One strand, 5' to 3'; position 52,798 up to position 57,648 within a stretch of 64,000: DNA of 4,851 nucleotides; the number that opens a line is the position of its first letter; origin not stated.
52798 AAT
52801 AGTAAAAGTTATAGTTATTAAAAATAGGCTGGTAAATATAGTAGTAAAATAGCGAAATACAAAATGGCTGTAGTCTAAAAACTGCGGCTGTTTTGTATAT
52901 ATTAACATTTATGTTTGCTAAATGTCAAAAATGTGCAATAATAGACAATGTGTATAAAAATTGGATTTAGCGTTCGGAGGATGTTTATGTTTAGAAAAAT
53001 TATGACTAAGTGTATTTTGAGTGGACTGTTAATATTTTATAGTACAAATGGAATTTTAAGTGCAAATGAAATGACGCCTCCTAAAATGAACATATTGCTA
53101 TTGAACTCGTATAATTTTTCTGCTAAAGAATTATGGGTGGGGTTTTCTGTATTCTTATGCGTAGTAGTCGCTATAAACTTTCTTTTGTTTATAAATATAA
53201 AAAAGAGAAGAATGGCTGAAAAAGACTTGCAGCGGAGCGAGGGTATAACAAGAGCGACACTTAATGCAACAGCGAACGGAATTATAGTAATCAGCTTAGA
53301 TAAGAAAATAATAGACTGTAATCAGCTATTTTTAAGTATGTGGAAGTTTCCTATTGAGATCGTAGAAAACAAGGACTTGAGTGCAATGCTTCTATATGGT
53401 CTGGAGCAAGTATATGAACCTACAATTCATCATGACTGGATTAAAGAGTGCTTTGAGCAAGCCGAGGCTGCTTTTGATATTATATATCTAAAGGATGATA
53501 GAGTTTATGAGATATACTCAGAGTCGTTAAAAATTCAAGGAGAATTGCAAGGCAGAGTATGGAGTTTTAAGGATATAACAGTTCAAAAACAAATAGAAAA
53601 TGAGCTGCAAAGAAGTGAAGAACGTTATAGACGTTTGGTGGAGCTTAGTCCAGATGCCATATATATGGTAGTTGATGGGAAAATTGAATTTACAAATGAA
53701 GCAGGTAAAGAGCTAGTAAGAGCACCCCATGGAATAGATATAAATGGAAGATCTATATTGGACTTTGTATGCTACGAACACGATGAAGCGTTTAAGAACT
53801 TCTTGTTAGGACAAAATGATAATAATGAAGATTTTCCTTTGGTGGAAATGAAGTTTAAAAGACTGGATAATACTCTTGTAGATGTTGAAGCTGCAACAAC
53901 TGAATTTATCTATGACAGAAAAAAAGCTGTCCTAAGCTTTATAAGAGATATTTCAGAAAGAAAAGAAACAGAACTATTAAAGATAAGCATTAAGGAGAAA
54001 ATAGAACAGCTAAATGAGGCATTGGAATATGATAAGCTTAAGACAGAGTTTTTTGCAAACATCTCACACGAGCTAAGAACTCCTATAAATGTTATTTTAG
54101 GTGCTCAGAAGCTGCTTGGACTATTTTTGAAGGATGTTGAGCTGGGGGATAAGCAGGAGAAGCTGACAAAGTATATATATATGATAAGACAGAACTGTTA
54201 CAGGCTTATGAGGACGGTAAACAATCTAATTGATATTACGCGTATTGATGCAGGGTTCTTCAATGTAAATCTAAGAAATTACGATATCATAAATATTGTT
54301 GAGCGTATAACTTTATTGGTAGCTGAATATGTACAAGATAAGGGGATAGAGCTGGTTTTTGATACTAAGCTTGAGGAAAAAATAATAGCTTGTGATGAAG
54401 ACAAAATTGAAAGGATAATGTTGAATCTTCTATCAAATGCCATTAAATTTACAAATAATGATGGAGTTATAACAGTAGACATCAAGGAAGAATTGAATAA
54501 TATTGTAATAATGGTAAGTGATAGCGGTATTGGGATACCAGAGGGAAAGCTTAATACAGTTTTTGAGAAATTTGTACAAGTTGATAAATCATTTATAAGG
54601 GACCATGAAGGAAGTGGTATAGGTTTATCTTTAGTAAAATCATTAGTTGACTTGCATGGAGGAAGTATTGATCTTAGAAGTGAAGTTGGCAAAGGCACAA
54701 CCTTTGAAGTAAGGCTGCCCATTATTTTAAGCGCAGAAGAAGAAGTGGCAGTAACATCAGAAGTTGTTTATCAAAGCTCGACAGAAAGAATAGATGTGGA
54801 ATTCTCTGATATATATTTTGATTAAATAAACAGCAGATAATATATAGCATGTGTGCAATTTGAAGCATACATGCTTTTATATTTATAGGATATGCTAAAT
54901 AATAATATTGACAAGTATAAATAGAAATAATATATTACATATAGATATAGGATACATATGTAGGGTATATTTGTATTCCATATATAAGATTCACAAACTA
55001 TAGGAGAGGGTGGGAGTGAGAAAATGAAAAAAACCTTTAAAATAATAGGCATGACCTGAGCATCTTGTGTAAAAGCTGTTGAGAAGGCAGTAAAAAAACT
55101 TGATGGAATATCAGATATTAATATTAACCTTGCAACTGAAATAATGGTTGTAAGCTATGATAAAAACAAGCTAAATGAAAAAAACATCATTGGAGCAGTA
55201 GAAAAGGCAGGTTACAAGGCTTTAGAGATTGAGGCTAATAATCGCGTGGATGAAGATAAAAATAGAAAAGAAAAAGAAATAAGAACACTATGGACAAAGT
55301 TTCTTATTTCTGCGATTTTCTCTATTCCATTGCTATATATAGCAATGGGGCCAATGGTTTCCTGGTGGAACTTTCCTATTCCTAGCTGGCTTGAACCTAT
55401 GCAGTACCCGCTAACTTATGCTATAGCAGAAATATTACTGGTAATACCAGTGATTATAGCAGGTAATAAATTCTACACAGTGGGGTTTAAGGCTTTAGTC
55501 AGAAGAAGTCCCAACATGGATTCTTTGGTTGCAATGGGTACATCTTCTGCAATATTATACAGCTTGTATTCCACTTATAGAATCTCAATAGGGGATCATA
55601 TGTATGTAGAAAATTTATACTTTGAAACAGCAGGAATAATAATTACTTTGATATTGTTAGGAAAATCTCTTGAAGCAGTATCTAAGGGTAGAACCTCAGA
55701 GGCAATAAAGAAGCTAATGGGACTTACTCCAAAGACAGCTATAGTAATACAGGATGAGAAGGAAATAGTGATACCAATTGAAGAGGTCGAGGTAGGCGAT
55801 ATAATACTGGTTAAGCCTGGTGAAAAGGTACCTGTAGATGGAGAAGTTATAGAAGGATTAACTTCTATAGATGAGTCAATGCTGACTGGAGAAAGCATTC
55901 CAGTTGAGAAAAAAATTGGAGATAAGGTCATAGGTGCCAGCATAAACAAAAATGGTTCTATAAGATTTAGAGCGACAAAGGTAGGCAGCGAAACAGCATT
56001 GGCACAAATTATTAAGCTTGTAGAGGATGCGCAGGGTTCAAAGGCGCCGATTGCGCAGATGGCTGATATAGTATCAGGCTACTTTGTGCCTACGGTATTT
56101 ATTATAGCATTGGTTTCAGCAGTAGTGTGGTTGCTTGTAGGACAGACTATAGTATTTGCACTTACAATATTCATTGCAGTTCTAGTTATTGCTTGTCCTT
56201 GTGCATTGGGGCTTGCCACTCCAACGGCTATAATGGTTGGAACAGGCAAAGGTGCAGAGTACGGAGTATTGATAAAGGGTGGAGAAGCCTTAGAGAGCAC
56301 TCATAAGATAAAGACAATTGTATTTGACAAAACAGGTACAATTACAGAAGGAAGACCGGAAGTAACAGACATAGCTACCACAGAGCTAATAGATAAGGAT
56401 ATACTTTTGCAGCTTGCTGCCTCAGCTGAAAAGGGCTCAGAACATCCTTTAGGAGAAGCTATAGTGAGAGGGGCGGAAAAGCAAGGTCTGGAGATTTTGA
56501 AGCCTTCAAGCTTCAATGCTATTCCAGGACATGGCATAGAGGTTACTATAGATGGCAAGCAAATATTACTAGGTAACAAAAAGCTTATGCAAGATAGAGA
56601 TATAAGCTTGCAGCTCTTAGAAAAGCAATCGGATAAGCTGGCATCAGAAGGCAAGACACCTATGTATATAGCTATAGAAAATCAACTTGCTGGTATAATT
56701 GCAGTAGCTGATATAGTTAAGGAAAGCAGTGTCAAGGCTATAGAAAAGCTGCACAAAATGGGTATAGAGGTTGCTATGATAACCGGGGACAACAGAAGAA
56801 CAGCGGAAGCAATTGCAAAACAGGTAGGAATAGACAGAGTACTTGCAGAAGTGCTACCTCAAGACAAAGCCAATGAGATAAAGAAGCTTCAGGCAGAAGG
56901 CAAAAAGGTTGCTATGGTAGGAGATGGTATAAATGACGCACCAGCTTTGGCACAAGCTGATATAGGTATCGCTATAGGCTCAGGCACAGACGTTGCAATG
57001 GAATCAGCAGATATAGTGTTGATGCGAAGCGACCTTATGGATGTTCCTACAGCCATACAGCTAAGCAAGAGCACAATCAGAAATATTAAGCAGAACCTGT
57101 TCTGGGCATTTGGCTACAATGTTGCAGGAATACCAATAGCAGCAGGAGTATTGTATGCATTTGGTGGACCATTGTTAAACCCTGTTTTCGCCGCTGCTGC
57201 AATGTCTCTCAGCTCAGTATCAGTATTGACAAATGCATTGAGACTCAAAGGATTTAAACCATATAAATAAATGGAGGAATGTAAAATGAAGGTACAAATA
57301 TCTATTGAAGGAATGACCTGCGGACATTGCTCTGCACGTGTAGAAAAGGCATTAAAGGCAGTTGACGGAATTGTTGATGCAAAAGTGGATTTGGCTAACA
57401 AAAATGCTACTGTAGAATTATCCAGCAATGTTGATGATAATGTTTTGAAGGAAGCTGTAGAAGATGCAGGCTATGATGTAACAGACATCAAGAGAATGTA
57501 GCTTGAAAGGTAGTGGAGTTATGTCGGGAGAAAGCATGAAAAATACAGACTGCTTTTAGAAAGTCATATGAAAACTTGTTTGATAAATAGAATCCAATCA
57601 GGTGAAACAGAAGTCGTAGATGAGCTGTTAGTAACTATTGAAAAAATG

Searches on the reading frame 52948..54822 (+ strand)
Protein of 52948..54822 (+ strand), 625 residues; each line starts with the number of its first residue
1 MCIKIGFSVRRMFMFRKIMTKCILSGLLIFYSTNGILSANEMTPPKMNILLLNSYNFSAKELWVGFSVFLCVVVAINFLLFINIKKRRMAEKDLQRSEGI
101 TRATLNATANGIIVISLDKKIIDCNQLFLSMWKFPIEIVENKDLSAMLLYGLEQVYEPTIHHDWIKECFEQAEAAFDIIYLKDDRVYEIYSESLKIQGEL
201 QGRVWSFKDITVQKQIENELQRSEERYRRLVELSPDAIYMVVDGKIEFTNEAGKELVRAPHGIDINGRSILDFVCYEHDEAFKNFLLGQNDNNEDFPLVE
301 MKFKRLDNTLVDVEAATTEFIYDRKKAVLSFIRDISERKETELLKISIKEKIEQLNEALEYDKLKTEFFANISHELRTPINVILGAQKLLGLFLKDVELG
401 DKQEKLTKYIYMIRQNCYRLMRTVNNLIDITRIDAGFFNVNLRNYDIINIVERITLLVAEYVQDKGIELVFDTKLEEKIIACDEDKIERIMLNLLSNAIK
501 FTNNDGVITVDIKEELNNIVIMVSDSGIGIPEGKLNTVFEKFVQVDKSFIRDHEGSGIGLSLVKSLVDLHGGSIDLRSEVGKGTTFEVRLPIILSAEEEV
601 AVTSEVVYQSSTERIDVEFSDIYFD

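Call 26: search_protein_families(library=ncbifam, proteins=[window:52948-54822:+])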
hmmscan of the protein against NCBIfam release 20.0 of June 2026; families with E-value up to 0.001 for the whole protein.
window:52948-54822:+ (625 aa): 87 families (the best 25 are shown)
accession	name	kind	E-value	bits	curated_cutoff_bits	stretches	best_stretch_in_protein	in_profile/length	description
NF047874.1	MASE3_PAS_HK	subfamily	5.6e-163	544.2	560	2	213-623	253-655/655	MASE3 domain-containing sensor histidine kinase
NF045595.1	HK_scytonemin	equivalog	3.7e-65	220.5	865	1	83-593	139-636/637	scytonemin biosynthesis sensor histidine kinase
NF046044.1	PnpS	equivalog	1.8e-62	211.6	400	1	356-591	161-390/390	two-component system histidine kinase PnpS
NF041947.1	LuxQ_Vibrio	equivalog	2.2e-54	184.6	1200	1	356-608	463-712/843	quorum-sensing autoinducer 2 sensor kinase/phosphatase LuxQ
NF047465.1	hybrid_HK_LvrA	exception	1.3e-50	172.3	1200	1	319-597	158-427/819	hybrid histidine kinase/response regulator LvrA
TIGR02966.1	phoR_proteo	equivalog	1.6e-50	172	334.2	1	222-590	3-333/333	phosphate regulon sensor histidine kinase PhoR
NF033092.0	HK_WalK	equivalog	5.6e-49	167.2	725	1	355-592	362-594/594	cell wall metabolism sensor histidine kinase WalK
TIGR02956.1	TMAO_torS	equivalog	8.6e-48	163.1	676.5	1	355-603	454-693/967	TMAO reductase system sensor histidine kinase/response regulator TorS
NF038297.2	hybrid_HK_HrmK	equivalog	3.6e-47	161.3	725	1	334-608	204-473/607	hybrid histidine kinase/response regulator HrmK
NF008302.0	PRK11091.1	equivalog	2.6e-44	151.6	838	1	324-603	255-516/779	aerobic respiration two-component sensor histidine kinase ArcB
NF011874.0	PRK15347.1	equivalog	4.1e-44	150.9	852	1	349-594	378-616/921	two component system sensor kinase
NF008318.0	PRK11107.1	equivalog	3.7e-43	147.7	890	1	357-597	285-523/920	two-component sensor histidine kinase BarA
NF040691.1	MtrAB_MtrB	equivalog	1.2e-41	143.3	450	1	347-592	256-492/507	MtrAB system histidine kinase MtrB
NF008468.0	PRK11360.1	equivalog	3.5e-40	138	646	2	243-595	287-611/616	two-component system sensor histidine kinase AtoS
NF041832.1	near_NosP_CTERM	subfamily_domain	5.4e-40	137.6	400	1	365-605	7-239/370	NahK/ErcS family hybrid sensor histidine kinase/response regulator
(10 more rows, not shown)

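Call 27: search_protein_families(library=pfam, proteins=[window:52948-54822:+])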
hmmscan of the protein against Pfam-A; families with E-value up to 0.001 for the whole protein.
window:52948-54822:+ (625 aa): 8 families
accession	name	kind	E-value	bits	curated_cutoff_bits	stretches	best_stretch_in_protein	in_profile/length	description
PF02518.31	HATPase_c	-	6.7e-30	104.2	26.4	1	483-591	2-108/111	Histidine kinase-, DNA gyrase B-, and HSP90-like ATPase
PF00512.31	HisKA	-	1.7e-14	54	26.9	1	365-436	2-66/66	His Kinase A (phospho-acceptor) domain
PF13188.13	PAS_8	-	1.3e-11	44.4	21.8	1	225-282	1-58/65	PAS domain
PF13426.13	PAS_9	-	1.4e-10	41.8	27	1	235-337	1-103/103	PAS domain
PF00989.32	PAS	-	6.2e-10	39.5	22.6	1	225-335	1-113/113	PAS fold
PF12860.13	PAS_7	-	1.7e-05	25.4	27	1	106-217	2-114/115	PAS fold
PF14501.12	HATPase_c_5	-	0.00014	22.2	22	1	487-579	6-91/102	GHKL domain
PF13581.12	HATPase_c_2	-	0.0003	21.2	27.4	1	494-574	39-114/127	Histidine kinase-like ATPase domain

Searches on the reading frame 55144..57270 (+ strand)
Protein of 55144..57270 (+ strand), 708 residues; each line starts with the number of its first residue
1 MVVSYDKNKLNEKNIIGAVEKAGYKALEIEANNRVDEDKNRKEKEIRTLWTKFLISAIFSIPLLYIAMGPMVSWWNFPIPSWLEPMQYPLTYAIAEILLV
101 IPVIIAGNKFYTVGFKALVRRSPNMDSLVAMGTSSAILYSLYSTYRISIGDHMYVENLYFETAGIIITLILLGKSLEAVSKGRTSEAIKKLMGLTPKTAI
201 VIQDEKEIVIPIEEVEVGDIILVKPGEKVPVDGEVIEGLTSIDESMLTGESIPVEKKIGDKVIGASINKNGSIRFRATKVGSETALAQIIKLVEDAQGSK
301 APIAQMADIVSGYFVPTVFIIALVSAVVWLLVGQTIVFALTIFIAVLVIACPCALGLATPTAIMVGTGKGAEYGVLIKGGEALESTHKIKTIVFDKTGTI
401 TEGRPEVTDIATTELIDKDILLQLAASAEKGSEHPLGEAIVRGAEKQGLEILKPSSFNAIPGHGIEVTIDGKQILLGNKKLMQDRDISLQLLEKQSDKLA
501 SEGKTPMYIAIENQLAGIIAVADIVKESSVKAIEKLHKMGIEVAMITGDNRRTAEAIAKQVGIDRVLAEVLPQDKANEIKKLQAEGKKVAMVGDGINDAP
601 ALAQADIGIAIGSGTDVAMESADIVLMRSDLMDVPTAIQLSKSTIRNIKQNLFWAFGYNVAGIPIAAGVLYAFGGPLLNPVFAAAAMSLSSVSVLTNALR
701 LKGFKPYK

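Call 10: find_encoding_contigs(protein=window:55144-57270:+, flank=6000, max_places=10)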
Protein window:55144-57270:+ (708 aa): no gene with exactly this product is on record in the collection.

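Call 11: find_related_loci(query=window:55144-57267:+, collection=genome_contigs, flank=4000)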
Query window:55144-57267:+ (708 aa) in genome_contigs; peptide patterns used: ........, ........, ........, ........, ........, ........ (x = any residue, [..] = any of these).
600 stretches matched a pattern (row limit reached: there are more); 592 encode a relative of the query (tblastn E <= 1e-3); the best 80 are kept; 80 distinct loci.
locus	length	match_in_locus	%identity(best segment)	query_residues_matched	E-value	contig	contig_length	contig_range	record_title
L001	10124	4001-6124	79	1-708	0e+0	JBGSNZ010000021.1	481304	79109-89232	MAG: Acetivibrio sp. isolate JTS-AC268 k141_2036451, whole genome shotgun sequence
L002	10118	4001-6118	79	3-708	0e+0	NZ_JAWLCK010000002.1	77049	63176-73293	MAG: Lutispora sp. isolate 15dZY3.bin.41 NODE_557_length_77049_cov_7.854035, whole genome shotgun sequence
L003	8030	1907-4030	77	1-708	0e+0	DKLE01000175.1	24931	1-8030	MAG TPA_asm: Firmicutes bacterium UBA6648 UBA6648_contig_975, whole genome shotgun sequence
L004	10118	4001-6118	77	3-708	0e+0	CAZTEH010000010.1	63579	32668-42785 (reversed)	MAG TPA_asm: uncultured Oscillospiraceae bacterium isolate SRP302447_co4_101 genome assembly, contig: NODE_1435_length_6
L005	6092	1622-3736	76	3-707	0e+0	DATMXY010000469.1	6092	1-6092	MAG TPA_asm: Anaerovoracaceae bacterium isolate SMAG_U13132 k141_168818, whole genome shotgun sequence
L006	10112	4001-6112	78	1-707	0e+0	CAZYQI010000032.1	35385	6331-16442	MAG TPA_asm: uncultured Peptostreptococcaceae bacterium isolate SRP302447_co1_726 genome assembly, contig: NODE_3330_len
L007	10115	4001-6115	76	3-708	0e+0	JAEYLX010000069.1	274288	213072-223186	MAG: Bacillota bacterium isolate OH_HFB_53 k127_161483, whole genome shotgun sequence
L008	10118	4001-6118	75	2-707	0e+0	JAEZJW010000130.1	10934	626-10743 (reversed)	MAG: Bacillota bacterium isolate OH_CDB_252 k127_1065076, whole genome shotgun sequence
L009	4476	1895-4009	73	3-706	0e+0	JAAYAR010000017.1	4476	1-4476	MAG: Clostridiales bacterium isolate AS06rmzACSIP_159 35338_AS06, whole genome shotgun sequence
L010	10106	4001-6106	73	3-706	0e+0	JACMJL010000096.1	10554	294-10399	MAG: Clostridiaceae bacterium isolate ES-bin-163 ES-bin-163-contig-k141_3682565, whole genome shotgun sequence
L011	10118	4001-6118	73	3-706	0e+0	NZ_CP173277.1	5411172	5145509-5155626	Lacrimispora sp. HJ-01 chromosome, complete genome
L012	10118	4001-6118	73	3-706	0e+0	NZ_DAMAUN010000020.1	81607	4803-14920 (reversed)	MAG: Lacrimispora sp. isolate CTOTU48504 NODE_77_length_81607_cov_5.807889, whole genome shotgun sequence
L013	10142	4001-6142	72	3-708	0e+0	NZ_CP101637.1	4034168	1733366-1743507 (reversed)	Terrisporobacter mayombei strain DSM 6539 chromosome, complete genome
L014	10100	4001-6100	72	5-707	0e+0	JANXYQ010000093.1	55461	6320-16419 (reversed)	MAG: Spirochaetaceae bacterium isolate GL140_3_metabat_65 GL140_3_k141_1561107, whole genome shotgun sequence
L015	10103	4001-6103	71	2-706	0e+0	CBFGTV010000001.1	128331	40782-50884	MAG TPA_asm: uncultured Clostridiaceae bacterium isolate SRR17295758_concoct_140 genome assembly, contig: ERZ23579493.57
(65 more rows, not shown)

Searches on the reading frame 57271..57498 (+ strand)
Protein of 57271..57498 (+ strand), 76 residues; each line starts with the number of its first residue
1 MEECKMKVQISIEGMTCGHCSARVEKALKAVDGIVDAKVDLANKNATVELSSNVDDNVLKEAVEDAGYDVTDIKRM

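Call 26: search_protein_families(library=ncbifam, proteins=[window:57271-57498:+])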
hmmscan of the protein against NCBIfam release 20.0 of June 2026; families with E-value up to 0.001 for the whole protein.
window:57271-57498:+ (76 aa): 14 families
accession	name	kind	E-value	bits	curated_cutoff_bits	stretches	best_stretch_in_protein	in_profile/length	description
NF047957.1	CopZ_AFE_1862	equivalog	9e-21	74.1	85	1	9-70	2-61/62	CopZ family metallochaperone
NF033795.1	chaper_CopZ_Bs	exception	8.8e-19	67.5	91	1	8-70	2-65/66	copper chaperone CopZ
NF033794.2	chaper_CopZ_Eh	exception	2.6e-17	62.7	95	1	7-70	1-65/68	copper chaperone CopZ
TIGR00003.1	TIGR00003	subfamily_domain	6.5e-16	58.3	62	1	7-70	1-65/66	copper ion binding protein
NF033781.1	chaper_CopP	exception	1.3e-13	50.9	112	1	7-70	1-64/65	copper-binding metallochaperone CopP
NF010311.1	PRK13748.1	subfamily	4.8e-13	48.8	600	1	9-71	2-64/560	mercury(II) reductase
NF007952.0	PRK10671.1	equivalog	1e-12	47.1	1316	1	7-72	104-167/838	copper-exporting P-type ATPase CopA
NF033556.1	MerTP_fusion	equivalog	2e-12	47.1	180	1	6-71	120-186/186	mercuric transport protein MerTP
TIGR02052.1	MerP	equivalog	2.7e-12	47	92.55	1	7-70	24-88/92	mercury resistance system periplasmic binding protein MerP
NF041115.1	UxxU_metal_bind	equivalog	3.4e-11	43.1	95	1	6-51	4-49/74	metal-binding (seleno)protein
NF045683.1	MerT_CopZ_Se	exception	3.8e-09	36.4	375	1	7-70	163-227/235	MerT/CopZ fusion-like heavy metal transport selenoprotein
NF008262.1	PRK11033.1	equivalog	6e-09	34.9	1005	1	6-74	41-108/731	zinc/cadmium/mercury/lead-transporting ATPase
NF033775.1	P_type_ZntA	exception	7.6e-08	31.1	1240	1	7-72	49-113/732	Zn(II)/Cd(II)/Pb(II) translocating P-type ATPase ZntA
NF047536.1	Cu_chaper_CsoZ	equivalog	0.00075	19.9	77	1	9-70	4-65/66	putative copper chaperone CsoZ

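Call 27: search_protein_families(library=pfam, proteins=[window:57271-57498:+])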
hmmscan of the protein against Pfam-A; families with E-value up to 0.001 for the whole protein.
window:57271-57498:+ (76 aa): 1 family
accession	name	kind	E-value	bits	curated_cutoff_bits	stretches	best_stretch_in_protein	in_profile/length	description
PF00403.32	HMA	-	2.4e-19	69.9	24.8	1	10-69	2-62/62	Heavy-metal-associated domain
